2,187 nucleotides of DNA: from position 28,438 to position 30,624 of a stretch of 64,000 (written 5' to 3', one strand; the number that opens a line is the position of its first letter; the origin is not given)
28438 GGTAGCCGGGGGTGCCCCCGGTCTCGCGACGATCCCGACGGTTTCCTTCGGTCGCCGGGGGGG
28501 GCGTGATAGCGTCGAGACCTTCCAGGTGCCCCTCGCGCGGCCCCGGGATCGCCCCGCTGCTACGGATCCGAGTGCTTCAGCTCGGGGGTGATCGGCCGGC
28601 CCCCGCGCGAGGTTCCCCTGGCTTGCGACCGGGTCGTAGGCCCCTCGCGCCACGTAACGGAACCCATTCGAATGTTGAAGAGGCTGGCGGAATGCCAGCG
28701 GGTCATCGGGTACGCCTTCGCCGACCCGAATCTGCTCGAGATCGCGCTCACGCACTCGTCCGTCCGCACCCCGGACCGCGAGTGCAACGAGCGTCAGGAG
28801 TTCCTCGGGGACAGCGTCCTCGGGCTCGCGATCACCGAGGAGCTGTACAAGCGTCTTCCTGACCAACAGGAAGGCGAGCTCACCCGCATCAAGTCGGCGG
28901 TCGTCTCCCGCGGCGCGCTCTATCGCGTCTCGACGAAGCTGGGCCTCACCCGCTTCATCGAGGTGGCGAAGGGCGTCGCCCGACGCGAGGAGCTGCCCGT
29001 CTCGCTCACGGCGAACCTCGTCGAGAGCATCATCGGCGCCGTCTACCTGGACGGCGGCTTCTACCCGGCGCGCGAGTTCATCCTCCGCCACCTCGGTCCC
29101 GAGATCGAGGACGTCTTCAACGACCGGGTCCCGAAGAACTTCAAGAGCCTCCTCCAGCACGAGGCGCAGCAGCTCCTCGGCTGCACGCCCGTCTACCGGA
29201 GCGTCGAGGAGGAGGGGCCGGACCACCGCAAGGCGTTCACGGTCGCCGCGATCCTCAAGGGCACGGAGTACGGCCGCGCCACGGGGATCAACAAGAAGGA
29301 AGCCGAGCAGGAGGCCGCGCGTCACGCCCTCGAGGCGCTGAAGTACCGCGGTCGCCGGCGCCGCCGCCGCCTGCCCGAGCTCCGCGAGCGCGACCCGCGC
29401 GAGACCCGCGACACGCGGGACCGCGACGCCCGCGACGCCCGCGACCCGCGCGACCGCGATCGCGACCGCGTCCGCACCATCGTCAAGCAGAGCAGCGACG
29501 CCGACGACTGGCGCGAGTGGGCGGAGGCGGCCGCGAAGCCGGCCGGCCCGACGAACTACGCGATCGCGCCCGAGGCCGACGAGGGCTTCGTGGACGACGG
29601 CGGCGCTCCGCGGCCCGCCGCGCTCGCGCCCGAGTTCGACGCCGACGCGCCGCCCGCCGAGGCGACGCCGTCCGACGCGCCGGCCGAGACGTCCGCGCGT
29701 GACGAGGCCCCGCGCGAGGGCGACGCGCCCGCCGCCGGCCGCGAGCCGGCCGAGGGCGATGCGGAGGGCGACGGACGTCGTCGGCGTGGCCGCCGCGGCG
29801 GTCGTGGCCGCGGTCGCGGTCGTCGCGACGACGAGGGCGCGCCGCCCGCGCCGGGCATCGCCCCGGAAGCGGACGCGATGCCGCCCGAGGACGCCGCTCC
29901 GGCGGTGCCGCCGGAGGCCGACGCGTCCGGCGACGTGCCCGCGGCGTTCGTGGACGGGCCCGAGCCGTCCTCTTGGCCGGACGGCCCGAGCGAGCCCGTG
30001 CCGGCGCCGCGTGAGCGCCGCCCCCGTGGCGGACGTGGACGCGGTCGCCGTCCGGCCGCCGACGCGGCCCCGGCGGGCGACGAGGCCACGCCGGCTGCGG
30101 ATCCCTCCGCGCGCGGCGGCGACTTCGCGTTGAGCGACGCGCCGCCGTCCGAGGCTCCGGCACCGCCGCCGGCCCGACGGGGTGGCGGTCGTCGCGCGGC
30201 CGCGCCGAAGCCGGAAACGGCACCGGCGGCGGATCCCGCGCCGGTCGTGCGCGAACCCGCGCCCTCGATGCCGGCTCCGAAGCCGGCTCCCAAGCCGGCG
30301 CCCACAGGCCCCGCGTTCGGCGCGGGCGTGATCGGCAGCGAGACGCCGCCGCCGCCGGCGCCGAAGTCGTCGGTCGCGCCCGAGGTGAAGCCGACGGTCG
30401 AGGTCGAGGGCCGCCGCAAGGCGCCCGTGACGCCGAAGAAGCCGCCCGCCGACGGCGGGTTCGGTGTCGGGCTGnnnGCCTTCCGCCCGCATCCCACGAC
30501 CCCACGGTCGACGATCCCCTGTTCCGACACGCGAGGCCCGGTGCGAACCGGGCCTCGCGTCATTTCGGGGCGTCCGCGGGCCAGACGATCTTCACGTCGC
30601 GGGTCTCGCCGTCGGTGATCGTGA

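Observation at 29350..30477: RNase III with a ~370-aa intrinsically disordered Arg/Asp/Gly-rich C-terminal extension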

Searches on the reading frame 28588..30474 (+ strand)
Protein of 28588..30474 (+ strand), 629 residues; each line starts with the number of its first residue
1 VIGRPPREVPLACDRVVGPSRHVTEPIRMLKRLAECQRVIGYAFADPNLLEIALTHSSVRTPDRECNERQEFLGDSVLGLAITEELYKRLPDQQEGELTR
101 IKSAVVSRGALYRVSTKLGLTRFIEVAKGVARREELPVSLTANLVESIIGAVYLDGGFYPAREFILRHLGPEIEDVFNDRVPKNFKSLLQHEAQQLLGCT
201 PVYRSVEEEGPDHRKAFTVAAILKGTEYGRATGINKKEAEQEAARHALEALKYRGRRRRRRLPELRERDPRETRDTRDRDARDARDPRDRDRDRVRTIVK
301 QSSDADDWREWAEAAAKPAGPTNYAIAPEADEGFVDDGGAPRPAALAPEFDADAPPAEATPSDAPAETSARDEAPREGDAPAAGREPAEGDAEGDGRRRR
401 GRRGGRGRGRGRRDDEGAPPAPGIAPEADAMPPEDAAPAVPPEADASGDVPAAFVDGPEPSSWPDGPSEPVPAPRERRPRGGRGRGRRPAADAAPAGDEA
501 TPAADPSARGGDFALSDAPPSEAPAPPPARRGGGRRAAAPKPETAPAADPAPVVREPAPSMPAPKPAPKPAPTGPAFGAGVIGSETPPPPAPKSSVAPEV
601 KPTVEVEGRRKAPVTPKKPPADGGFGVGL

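Call 4: search_protein_families(library=pfam, proteins=[window:28588-30474:+], max_evalue=0.1)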
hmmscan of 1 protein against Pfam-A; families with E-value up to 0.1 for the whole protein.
window:28588-30474:+ (629 aa): 4 families
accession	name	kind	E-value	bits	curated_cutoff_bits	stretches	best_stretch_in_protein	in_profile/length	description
PF14622.11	Ribonucleas_3_3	-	2.4e-26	92.8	35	1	46-169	1-124/128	Ribonuclease-III-like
PF00636.31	Ribonuclease_3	-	6.1e-20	72.3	27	1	68-157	1-102/102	Ribonuclease III domain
PF00035.32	dsrm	-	5.1e-16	59.4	23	1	186-251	2-66/66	Double-stranded RNA binding motif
PF24995.1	DSRM_2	-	0.082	13.8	27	0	197-252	21-78/79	dsRNA binding domain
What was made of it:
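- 28672..29349 (+): Canonical RNase III core (aa 1-226): catalytic domain with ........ signature (28789-28812) and ANLVES (29011-29028), then the dsRBD. Pfam Ribonucleas_3_3 2.4e-26, Ribonuclease_3 6.1e-20, dsrm 5.1e-16 (call 4).
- On Class 1 bacterial RNase III (TIGR02191 / Pfam PF14622 + PF00636 + PF00035): PF00035 dsrm scores 59.4 bits (cut-off 23) at aa 158-223 of the 601-aa protein (call 4).
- On Class 2 RNase III (Drosha type): Only one RNase III domain is present (call 4).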

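Call 5: find_homologous_proteins(query=window:28672-30474:+)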
Query window:28672-30474:+ (601 aa): 232 proteins with E <= 0.001 among 8000 candidates; the best 120 are listed.
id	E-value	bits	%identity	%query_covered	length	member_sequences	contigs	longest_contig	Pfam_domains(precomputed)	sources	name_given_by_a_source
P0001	0.0e+0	1218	96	100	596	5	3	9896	PF00636.32,PF14622.12,PF00035.33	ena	-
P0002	3.4e-253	860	92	56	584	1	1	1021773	PF00636.32,PF14622.12,PF00035.33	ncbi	-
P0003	9.8e-206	703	90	61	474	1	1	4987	PF00636.32,PF14622.12,PF00035.33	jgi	jgi:ribonuclease-3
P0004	8.8e-201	687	83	54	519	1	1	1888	PF00636.32,PF14622.12,PF00035.33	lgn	-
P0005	6.3e-161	555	80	51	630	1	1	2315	PF00636.32,PF14622.12,PF00035.33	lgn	-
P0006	3.2e-159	550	79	51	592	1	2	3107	PF00636.32,PF14622.12,PF00035.33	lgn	-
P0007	3.8e-140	487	71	54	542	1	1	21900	PF00636.32,PF14622.12,PF00035.33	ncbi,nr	ncbi:MAG: ribonuclease III [Planctomycetes bacterium]|nr:ribonuclease III [Planctomycetota bacterium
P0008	3.9e-138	480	70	55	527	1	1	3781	PF00636.32,PF14622.12,PF00035.33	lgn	-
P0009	6.9e-136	472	87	37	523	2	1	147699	PF00636.32,PF14622.12,PF00035.33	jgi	-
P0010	9.2e-133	462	54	73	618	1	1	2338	PF00636.32,PF14622.12,PF00035.33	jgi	jgi:ribonuclease III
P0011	1.3e-130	455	69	51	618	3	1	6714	PF00636.32,PF14622.12,PF00035.33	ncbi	-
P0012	8.9e-129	449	63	53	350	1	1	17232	PF00636.32,PF14622.12,PF00035.33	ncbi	-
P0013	1.5e-128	448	40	7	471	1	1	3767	PF00636.32,PF14622.12,PF00035.33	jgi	jgi:ribonuclease-3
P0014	2.2e-128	448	61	60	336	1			PF00636.32,PF14622.12,PF00035.33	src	-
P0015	2.6e-128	447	67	51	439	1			PF00636.32,PF14622.12,PF00035.33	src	-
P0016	6.4e-128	446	65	57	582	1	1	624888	PF00636.32,PF14622.12,PF00035.33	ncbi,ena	-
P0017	3.0e-121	424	67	51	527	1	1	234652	PF00636.32,PF14622.12,PF00035.33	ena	-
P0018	7.5e-120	419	73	48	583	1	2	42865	PF00636.32,PF14622.12,PF00035.33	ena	-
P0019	9.7e-108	379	75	37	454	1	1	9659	PF00636.32,PF14622.12,PF00035.33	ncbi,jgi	ncbi:MAG: ribonuclease III [Planctomycetota bacterium]|jgi:ribonuclease-3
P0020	9.6e-107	376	73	37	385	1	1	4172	PF00636.32,PF14622.12,PF00035.33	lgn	-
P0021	4.1e-106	374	75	37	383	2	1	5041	PF00636.32,PF14622.12,PF00035.33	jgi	jgi:ribonuclease-3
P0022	9.3e-106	373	75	37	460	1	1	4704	PF00636.32,PF14622.12,PF00035.33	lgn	-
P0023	2.1e-104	368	69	37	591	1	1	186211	PF00636.32,PF14622.12,PF00035.33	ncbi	-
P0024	2.9e-104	368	71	37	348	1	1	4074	PF00636.32,PF14622.12,PF00035.33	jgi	jgi:ribonuclease III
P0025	8.3e-104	366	72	37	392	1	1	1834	PF00636.32,PF14622.12,PF00035.33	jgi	jgi:ribonuclease-3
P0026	1.9e-103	365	72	37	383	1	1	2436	PF00636.32,PF14622.12,PF00035.33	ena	-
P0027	2.5e-103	365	73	37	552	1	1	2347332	PF00636.32,PF14622.12,PF00035.33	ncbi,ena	-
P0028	1.1e-102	363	74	37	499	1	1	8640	PF00636.32,PF14622.12,PF00035.33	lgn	-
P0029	2.5e-102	362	72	37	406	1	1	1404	PF00636.32,PF14622.12,PF00035.33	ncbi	ncbi:MAG: ribonuclease III, partial [Planctomycetia bacterium]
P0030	1.4e-101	359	70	35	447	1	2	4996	PF00636.32,PF14622.12,PF00035.33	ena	-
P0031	1.7e-101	359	71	37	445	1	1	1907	PF00636.32,PF14622.12,PF00035.33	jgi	-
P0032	2.0e-101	359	72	36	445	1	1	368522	PF00636.32,PF14622.12,PF00035.33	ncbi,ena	-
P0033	2.5e-101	358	72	36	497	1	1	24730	PF00636.32,PF14622.12,PF00035.33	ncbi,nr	ncbi:MAG: ribonuclease III [Planctomycetota bacterium]|nr:ribonuclease III [Planctomycetota bacteriu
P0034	4.9e-101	357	71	37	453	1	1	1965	PF00636.32,PF14622.12,PF00035.33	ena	-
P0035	2.5e-100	355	74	37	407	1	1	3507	PF00636.32,PF14622.12,PF00035.33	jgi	jgi:ribonuclease-3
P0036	3.5e-100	355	69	35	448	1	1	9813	PF00636.32,PF14622.12,PF00035.33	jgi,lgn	-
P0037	5.1e-100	354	-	-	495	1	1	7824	PF00636.32,PF14622.12,PF00035.33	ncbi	-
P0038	1.3e-99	353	71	37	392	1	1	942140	PF00636.32,PF14622.12,PF05887.17,PF00035.33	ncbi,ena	-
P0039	1.8e-99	352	70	37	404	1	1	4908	PF00636.32,PF14622.12,PF00035.33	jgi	jgi:ribonuclease-3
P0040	5.4e-99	351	70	37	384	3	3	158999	PF00636.32,PF14622.12,PF00035.33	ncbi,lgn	ncbi:MAG: ribonuclease III [Planctomycetia bacterium]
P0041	8.4e-99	350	-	-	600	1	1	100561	PF00636.32,PF14622.12,PF00035.33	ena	-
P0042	8.8e-98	347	36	9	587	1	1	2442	PF00636.32,PF14622.12,PF00035.33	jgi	jgi:ribonuclease-3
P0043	6.1e-95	337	69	37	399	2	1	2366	PF00636.32,PF14622.12,PF00035.33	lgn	-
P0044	9.2e-95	337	69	37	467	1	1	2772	PF00636.32,PF14622.12,PF00035.33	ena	-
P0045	1.3e-94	336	66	37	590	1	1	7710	PF00636.32,PF14622.12,PF00035.33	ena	-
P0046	4.2e-94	334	65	37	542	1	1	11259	PF00636.32,PF14622.12,PF00035.33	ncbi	-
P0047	1.2e-93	333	67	37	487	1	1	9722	PF00636.32,PF14622.12,PF00035.33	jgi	-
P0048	2.2e-91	325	68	37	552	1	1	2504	PF00636.32,PF14622.12,PF00035.33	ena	-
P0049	2.9e-90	322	68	36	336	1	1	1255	PF00636.32,PF14622.12,PF00035.33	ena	-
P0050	6.8e-90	321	67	36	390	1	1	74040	PF00636.32,PF14622.12,PF00035.33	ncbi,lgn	-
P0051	7.1e-87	311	64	40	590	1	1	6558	PF00636.32,PF14622.12,PF00035.33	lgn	-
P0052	3.9e-86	308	66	37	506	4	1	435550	PF00636.32,PF14622.12,PF00035.33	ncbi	ncbi:MAG: ribonuclease III [Planctomycetota bacterium]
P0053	1.0e-85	307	66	37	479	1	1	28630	PF00636.32,PF14622.12,PF00035.33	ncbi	-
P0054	2.3e-85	306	67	37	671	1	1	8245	PF00636.32,PF14622.12,PF00035.33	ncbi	-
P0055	2.0e-84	302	65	37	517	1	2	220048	PF00636.32,PF14622.12,PF00035.33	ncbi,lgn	ncbi:MAG: ribonuclease III [Planctomycetota bacterium]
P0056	9.8e-66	241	82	24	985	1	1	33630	PF00636.32,PF17757.7,PF14622.12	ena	-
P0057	3.9e-64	235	54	36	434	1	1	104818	PF00636.32,PF14622.12,PF00035.33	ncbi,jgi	ncbi:MAG: ribonuclease III [Planctomycetota bacterium]|jgi:ribonuclease-3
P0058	1.9e-62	230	54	36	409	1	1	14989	PF00636.32,PF14622.12,PF00035.33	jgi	jgi:ribonuclease-3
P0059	4.9e-62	229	52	37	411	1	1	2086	PF00636.32,PF14622.12,PF00035.33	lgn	-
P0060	5.8e-62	228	52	37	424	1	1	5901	PF00636.32,PF14622.12,PF00035.33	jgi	jgi:ribonuclease-3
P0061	8.3e-62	228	53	36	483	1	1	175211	PF00636.32,PF14622.12,PF00035.33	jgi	-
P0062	1.1e-61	227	48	40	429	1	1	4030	PF00636.32,PF14622.12,PF00035.33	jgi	jgi:ribonuclease III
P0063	1.1e-61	227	52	37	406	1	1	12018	PF00636.32,PF14622.12,PF00035.33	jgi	jgi:ribonuclease-3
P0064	5.9e-61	225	52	37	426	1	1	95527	PF00636.32,PF14622.12,PF00035.33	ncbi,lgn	-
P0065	9.2e-61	224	-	-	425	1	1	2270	PF00636.32,PF14622.12,PF00035.33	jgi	jgi:ribonuclease-3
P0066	1.6e-59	220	53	36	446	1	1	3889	PF00636.32,PF14622.12,PF00035.33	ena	-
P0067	6.3e-59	218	50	37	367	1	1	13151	PF00636.32,PF14622.12,PF00035.33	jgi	jgi:ribonuclease-3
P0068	9.1e-57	211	50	36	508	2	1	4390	PF00636.32,PF14622.12,PF00035.33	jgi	-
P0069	5.4e-55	205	49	39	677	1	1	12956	PF00636.32,PF14622.12,PF00035.33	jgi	jgi:ribonuclease-3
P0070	8.8e-55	205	48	37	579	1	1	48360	PF00636.32,PF14622.12,PF00035.33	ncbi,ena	-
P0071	1.7e-54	204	49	37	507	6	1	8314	PF00636.32,PF14622.12,PF00035.33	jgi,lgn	jgi:ribonuclease-3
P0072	2.0e-54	203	47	38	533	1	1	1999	PF00636.32,PF14622.12,PF00035.33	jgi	jgi:ribonuclease-3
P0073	2.3e-54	203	46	40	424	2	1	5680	PF00636.32,PF14622.12,PF00035.33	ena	-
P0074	8.7e-54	201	50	37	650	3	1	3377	PF00636.32,PF13286.12,PF01966.29,PF14622.12,PF00035.33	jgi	-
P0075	1.2e-52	198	47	37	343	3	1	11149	PF00636.32,PF14622.12,PF00035.33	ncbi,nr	ncbi:MAG: ribonuclease III [Planctomycetota bacterium]|nr:ribonuclease III [Planctomycetota bacteriu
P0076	3.9e-52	196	47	36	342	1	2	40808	PF00636.32,PF22935.2,PF14622.12,PF00035.33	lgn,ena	-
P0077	4.4e-51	192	47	34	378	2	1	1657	PF00636.32,PF22935.2,PF14622.12,PF00035.33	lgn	-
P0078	3.0e-50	190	49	37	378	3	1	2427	PF00636.32,PF14622.12,PF00035.33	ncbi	-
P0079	1.6e-48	184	46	37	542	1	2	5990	PF00636.32,PF14622.12,PF00035.33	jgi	jgi:ribonuclease-3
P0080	8.9e-47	178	48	38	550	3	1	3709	PF00636.32,PF14622.12,PF00035.33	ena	-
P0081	1.3e-46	178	45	37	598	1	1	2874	PF00636.32,PF14622.12,PF00035.33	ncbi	-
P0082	8.9e-46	175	-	-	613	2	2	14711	PF00636.32,PF14622.12,PF00035.33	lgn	-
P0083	9.8e-46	175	48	38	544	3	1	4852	PF00636.32,PF14622.12,PF00035.33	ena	-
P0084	1.3e-45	174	45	37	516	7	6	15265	PF00636.32,PF14622.12,PF00035.33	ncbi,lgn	-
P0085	1.3e-45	174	-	-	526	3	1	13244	PF14709.14,PF00636.32,PF14622.12,PF00035.33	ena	-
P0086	2.0e-45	174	46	37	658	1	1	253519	PF00636.32,PF14622.12,PF00035.33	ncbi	ncbi:MAG: ribonuclease III [Candidatus Eisenbacteria bacterium]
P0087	2.3e-45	173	47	38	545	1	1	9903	PF00636.32,PF14622.12,PF00035.33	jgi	-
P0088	3.6e-45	173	48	38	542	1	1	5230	PF00636.32,PF14622.12,PF00035.33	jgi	jgi:ribonuclease-3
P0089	4.8e-45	172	45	42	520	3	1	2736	PF00636.32,PF14622.12,PF00035.33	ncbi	-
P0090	7.7e-45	172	47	38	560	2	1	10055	PF00636.32,PF14622.12,PF00035.33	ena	-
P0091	1.2e-44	171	47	36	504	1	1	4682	PF00636.32,PF14622.12,PF00035.33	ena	-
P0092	1.2e-44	171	44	36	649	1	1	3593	PF00636.32,PF22935.2,PF14622.12,PF00035.33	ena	-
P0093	1.5e-44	171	47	38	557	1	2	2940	PF00636.32,PF14622.12,PF00035.33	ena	-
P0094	1.6e-44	171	45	37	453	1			PF00636.32,PF14622.12,PF00035.33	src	-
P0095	2.1e-44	170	46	40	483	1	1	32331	PF00636.32,PF14622.12,PF00035.33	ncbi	-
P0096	3.9e-44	169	46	36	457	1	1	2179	PF00636.32,PF14622.12,PF00035.33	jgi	jgi:ribonuclease III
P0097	5.2e-44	169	44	40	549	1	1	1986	PF00636.32,PF14622.12,PF00035.33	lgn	-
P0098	5.5e-44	169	46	37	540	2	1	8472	PF00636.32,PF14622.12,PF00035.33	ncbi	-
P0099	5.7e-44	169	48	38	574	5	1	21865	PF00636.32,PF14622.12,PF00035.33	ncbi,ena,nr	ncbi:MAG TPA: ribonuclease III [Methylomirabilota bacterium]|nr:ribonuclease III [Methylomirabilota 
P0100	8.3e-44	168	49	38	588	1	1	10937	PF00636.32,PF14622.12,PF00035.33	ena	-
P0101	1.8e-43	167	45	36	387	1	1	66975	PF14709.14,PF00636.32,PF22935.2,PF14622.12,PF00035.33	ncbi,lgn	-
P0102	2.1e-43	167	-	-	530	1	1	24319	PF00636.32,PF14622.12,PF00035.33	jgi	-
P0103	2.9e-43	167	44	43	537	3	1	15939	PF00636.32,PF14622.12,PF00035.33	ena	-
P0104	3.5e-43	166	43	43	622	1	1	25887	PF00636.32,PF14622.12,PF00035.33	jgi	jgi:ribonuclease-3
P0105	3.8e-43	166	48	38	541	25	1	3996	PF00636.32,PF14622.12,PF00035.33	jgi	-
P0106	3.8e-43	166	46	36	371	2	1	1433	PF14709.14,PF00636.32,PF22935.2,PF14622.12,PF00035.33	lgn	-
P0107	5.0e-43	166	45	36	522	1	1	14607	PF00636.32,PF14622.12,PF00035.33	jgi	-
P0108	5.8e-43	166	47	36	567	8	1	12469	PF00636.32,PF14622.12,PF00035.33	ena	-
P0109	8.6e-43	165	47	36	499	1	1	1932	PF00636.32,PF14622.12,PF00035.33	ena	-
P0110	1.1e-42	165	46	37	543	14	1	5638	PF00636.32,PF14622.12,PF00035.33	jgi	jgi:ribonuclease-3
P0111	1.3e-42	164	45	37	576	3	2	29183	PF00636.32,PF14622.12,PF00035.33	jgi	jgi:ribonuclease-3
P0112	1.4e-42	164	45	35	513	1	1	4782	PF00636.32,PF14622.12,PF00035.33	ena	-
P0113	1.5e-42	164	45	36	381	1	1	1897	PF14709.14,PF00636.32,PF22935.2,PF14622.12,PF00035.33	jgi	-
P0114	1.5e-42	164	46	37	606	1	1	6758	PF00636.32,PF14622.12,PF00035.33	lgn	-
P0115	1.9e-42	164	46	35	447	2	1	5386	PF00636.32,PF22935.2,PF14622.12,PF00035.33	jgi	jgi:ribonuclease-3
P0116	2.1e-42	164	46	36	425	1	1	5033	PF14709.14,PF00636.32,PF22935.2,PF14622.12,PF00035.33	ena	-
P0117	3.1e-42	163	45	37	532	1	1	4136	PF00636.32,PF14622.12,PF00035.33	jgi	jgi:ribonuclease-3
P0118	3.4e-42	163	44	37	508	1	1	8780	PF00636.32,PF14622.12,PF00035.33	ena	-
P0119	4.1e-42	163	44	37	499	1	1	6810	PF00636.32,PF14622.12,PF00035.33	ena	-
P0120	4.5e-42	163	46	37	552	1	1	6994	PF00636.32,PF14622.12,PF00035.33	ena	-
